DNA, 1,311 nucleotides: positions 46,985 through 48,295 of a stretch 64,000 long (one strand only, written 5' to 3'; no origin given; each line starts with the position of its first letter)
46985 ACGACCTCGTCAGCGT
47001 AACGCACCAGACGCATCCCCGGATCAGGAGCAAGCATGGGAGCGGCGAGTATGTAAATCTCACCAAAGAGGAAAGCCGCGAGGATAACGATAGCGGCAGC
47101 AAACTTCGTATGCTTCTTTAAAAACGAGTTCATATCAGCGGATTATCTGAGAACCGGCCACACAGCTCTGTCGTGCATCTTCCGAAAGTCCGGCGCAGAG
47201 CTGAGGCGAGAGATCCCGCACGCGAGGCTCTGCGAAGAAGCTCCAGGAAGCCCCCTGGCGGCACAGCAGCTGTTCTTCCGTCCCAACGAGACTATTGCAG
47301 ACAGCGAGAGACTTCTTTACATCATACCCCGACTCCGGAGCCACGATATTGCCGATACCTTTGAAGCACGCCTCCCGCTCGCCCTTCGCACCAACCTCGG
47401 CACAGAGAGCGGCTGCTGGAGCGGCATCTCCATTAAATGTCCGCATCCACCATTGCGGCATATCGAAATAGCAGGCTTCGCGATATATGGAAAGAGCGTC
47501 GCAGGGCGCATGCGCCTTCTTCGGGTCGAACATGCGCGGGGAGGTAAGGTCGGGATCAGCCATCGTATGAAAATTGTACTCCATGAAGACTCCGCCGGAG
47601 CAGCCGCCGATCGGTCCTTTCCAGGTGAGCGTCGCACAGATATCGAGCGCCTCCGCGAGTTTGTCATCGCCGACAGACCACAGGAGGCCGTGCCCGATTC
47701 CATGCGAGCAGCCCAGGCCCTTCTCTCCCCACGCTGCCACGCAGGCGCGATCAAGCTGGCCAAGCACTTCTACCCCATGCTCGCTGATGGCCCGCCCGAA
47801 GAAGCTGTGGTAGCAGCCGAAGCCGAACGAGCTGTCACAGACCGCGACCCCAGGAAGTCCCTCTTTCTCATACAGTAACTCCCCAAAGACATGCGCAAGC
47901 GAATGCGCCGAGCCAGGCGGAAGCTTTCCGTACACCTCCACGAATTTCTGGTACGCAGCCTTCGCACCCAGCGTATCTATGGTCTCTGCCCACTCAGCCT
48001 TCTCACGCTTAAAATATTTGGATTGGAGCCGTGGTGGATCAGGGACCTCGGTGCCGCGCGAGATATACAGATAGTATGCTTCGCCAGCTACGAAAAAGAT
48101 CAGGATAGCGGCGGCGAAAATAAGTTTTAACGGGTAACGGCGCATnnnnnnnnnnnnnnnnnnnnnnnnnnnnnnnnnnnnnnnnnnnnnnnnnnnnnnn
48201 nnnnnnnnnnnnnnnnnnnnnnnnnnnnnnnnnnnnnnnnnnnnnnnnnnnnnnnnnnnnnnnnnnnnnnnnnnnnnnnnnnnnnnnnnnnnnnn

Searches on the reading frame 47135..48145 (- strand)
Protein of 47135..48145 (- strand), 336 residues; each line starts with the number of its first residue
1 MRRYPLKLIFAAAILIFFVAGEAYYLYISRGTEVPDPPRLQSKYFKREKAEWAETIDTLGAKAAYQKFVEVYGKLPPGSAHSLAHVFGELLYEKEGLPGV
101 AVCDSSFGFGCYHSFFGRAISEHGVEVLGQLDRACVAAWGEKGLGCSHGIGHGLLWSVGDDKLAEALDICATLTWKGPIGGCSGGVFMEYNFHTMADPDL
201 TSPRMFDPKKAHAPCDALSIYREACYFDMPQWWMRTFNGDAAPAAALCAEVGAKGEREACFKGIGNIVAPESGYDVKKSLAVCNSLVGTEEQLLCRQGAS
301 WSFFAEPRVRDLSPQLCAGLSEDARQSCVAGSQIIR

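Call 8: search_protein_families(library=pfam, proteins=[window:47135-48145:-], max_evalue=0.1)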
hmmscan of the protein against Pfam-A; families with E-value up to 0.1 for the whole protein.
window:47135-48145:- (336 aa): 0 families

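Call 9: search_protein_families(library=ncbifam, proteins=[window:47135-48145:-], max_evalue=0.1)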
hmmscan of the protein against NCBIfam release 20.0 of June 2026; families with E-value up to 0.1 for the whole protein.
window:47135-48145:- (336 aa): 0 families

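Call 32: search_solved_structures(query=window:47135-48145:-, max_evalue=1)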
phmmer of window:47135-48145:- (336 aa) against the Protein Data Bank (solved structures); distinct sequences matched with E-value up to 1: 6.
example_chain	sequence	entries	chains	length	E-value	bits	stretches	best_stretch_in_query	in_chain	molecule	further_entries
4wjk_B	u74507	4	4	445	0.085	15.1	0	264-290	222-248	Integrin beta-1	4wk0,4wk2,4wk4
9p6s_B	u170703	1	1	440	0.087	15.1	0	264-290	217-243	Integrin beta-1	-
7ceb_B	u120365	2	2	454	0.089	15.1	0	264-290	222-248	Integrin beta-1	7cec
8w30_B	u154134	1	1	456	0.09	15.1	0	264-290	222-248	Integrin beta-1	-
3vi3_B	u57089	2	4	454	0.094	15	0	264-290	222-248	Integrin beta-1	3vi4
9nab_A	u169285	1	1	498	0.11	14.7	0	264-290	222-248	Integrin beta-1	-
